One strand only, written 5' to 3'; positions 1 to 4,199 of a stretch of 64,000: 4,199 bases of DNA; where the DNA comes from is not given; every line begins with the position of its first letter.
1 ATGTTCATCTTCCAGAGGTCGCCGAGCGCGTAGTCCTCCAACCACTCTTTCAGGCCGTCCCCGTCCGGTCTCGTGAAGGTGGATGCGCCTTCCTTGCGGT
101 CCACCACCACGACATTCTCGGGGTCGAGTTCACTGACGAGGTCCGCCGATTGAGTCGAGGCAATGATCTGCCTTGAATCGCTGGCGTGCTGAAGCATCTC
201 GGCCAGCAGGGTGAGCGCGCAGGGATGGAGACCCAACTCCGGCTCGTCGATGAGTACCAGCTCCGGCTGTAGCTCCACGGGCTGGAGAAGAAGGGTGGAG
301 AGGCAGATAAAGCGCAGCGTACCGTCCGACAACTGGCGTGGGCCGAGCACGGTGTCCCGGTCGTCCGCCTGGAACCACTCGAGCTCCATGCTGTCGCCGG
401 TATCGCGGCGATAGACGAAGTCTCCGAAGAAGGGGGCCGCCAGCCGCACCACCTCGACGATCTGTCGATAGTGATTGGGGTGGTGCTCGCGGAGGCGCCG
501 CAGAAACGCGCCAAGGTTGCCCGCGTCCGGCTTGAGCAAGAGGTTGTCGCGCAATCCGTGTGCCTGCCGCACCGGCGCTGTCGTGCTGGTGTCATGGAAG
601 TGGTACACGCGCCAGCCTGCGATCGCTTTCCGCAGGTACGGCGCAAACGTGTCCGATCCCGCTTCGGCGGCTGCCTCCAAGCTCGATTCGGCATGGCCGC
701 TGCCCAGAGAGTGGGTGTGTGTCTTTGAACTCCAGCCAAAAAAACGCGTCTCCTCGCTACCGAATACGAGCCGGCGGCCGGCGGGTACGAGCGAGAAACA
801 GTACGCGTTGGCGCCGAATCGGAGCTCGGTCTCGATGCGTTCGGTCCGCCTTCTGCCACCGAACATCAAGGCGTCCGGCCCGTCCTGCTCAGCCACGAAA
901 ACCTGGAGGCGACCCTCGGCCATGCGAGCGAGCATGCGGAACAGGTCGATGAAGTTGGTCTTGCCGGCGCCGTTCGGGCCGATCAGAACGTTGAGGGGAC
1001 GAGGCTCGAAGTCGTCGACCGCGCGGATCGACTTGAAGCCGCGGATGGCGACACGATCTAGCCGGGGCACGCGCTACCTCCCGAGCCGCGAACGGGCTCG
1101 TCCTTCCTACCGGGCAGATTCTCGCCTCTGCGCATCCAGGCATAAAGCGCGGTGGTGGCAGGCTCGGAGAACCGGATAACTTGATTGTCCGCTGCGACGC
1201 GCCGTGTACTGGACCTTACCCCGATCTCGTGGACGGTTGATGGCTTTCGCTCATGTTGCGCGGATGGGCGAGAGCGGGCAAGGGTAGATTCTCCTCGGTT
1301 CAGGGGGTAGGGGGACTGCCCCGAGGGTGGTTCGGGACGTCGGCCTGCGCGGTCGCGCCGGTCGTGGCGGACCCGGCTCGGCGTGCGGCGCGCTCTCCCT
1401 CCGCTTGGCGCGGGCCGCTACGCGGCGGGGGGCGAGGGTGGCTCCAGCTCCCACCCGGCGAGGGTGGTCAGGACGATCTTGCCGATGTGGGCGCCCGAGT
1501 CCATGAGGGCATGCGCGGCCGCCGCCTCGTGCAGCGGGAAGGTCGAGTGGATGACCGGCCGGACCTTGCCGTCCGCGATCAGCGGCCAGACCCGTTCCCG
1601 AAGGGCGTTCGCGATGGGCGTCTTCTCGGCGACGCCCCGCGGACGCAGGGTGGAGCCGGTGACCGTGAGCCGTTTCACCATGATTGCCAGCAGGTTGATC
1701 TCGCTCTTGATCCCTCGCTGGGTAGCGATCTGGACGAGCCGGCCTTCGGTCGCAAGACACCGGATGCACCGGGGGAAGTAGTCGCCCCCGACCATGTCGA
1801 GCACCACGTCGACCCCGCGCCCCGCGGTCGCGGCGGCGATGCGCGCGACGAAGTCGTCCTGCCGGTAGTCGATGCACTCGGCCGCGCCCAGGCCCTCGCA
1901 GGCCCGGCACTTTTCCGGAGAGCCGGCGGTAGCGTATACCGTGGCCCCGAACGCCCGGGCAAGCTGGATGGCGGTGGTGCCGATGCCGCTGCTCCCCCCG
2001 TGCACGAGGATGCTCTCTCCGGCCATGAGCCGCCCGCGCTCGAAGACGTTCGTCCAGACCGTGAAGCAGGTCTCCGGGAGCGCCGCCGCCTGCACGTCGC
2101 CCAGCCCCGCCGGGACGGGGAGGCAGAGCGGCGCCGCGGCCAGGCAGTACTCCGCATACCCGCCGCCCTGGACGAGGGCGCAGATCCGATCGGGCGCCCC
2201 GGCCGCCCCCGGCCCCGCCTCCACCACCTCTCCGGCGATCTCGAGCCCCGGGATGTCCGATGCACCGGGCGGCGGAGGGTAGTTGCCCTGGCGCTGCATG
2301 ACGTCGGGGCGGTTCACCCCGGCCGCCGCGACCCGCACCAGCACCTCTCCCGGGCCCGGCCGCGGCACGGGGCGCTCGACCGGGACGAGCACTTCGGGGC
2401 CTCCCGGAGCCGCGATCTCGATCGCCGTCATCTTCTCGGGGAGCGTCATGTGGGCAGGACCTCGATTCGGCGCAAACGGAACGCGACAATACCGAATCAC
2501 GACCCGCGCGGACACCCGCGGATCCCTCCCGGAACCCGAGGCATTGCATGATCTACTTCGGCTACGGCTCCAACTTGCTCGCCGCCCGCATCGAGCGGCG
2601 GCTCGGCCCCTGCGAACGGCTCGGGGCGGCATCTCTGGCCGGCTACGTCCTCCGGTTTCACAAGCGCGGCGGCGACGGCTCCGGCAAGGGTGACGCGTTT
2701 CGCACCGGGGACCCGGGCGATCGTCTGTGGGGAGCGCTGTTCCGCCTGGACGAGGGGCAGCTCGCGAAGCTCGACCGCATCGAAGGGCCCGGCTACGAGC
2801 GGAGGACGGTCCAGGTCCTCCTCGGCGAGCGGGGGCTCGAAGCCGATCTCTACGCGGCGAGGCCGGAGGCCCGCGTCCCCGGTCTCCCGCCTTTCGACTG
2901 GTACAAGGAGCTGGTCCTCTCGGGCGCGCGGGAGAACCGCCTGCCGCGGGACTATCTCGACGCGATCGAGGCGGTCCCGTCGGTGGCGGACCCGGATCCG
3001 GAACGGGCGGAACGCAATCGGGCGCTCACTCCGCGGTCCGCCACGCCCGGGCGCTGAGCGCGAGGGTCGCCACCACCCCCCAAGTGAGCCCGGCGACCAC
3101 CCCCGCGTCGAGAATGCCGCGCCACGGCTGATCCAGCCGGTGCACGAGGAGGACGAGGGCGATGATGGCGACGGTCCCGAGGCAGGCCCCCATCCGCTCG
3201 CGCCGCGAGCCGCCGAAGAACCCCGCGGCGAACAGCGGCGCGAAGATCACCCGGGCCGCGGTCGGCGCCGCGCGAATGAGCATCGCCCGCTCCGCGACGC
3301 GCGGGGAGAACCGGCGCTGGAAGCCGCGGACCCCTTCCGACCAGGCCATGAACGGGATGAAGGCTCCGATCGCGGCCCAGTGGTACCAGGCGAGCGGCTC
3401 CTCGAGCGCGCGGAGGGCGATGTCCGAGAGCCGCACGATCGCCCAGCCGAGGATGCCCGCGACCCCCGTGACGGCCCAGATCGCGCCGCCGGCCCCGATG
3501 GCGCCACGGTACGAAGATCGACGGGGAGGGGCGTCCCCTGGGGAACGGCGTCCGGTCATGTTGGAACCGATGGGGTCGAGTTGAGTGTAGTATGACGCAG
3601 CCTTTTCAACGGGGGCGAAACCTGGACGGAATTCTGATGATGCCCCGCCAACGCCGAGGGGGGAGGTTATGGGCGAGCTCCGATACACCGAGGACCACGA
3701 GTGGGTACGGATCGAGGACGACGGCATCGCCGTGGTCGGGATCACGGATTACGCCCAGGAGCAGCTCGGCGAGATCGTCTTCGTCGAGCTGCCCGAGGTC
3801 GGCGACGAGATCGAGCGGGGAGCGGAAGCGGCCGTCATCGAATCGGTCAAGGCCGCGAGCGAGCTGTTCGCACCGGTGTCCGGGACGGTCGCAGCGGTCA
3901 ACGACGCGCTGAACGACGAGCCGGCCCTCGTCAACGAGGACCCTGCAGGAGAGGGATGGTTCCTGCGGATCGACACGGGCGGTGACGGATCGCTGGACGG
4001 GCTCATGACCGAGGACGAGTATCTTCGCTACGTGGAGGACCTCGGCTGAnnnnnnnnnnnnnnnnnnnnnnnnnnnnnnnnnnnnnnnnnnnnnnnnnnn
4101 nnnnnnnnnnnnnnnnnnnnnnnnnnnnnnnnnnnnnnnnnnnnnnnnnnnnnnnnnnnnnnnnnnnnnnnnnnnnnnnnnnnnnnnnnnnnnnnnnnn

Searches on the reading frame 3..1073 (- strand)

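Call 75: search_protein_families(library=pfam, proteins=[window:3-1073:-], max_evalue=0.0001)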
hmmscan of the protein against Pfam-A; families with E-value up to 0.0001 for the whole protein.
window:3-1073:- (357 aa): 6 families
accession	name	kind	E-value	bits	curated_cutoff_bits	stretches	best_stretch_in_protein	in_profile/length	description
PF13304.12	AAA_21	-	5.2e-29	102.7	27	2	191-313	209-303/304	AAA domain, putative AbiEii toxin, Type IV TA system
PF13175.12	AAA_15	-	1.3e-12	48.5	32.1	2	246-312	299-373/374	AAA ATPase domain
PF02463.25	SMC_N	-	3.5e-11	43.4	40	1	5-43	2-42/220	RecF/RecN/SMC N terminal domain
PF00005.33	ABC_tran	-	2e-06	28.9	25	0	27-58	13-44/137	ABC transporter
PF13476.12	AAA_23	-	1.4e-05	26.3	27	1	7-47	1-41/201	AAA domain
PF11398.14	DUF2813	-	1.9e-05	24.7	21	0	272-322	286-334/372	Protein of unknown function (DUF2813)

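Call 81: search_protein_families(library=padloc, proteins=[window:3-1073:-], max_evalue=0.001)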
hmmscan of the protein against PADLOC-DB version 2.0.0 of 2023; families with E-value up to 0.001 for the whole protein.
window:3-1073:- (357 aa): 106 families (the best 25 are shown)
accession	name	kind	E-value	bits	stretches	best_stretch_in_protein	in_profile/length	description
PDLC04175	HEC-01A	-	1.8e-130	433.2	1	4-357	5-356/363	-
PDLC04174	HEC-01A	-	3.7e-84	280.1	1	101-357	7-256/264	-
PDLC04177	HEC-01A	-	2.5e-52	176.2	2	150-356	182-385/393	-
PDLC04178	HEC-01A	-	8.4e-47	158.1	1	3-355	7-376/399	-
PDLC04183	HEC-01A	-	2.7e-38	130.1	2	131-354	167-393/402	-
PDLC04182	HEC-01A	-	6.7e-34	115.5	2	145-355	188-396/406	-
PDLC04176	HEC-01A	-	6.6e-31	106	2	174-357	183-363/371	-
PDLC02980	AriA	-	9.1e-28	96.1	2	222-313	220-303/304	-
PDLC04184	HEC-01A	-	2.2e-23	81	2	146-306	213-372/464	-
PDLC04144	HEC-01B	-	3.7e-23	80.3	2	146-355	179-385/395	-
PDLC04135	mad3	-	3.9e-23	80.6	1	4-355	1-370/374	mads_3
PDLC04180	HEC-01A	-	7e-23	79.4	2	200-332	205-342/382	-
PDLC04389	PDC-M07A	-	2.2e-22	77.7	2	179-352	221-416/443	-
PDLC04391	PDC-M07A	-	9.3e-22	75.6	2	180-354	210-396/412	-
PDLC04392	PDC-M07A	-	1.5e-18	65.1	2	176-333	213-376/432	-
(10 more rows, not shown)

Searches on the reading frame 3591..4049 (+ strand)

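Call 76: search_protein_families(library=pfam, proteins=[window:3591-4049:+], max_evalue=0.001)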
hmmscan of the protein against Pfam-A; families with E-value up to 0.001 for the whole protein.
window:3591-4049:+ (152 aa): 2 families
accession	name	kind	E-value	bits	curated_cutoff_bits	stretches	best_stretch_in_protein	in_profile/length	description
PF01597.25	GCV_H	-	8.3e-43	145.6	22.2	1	30-150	1-121/122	Glycine cleavage H-protein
PF00364.28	Biotin_lipoyl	-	0.00027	21.1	22.1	1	69-103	22-56/73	Biotin-requiring enzyme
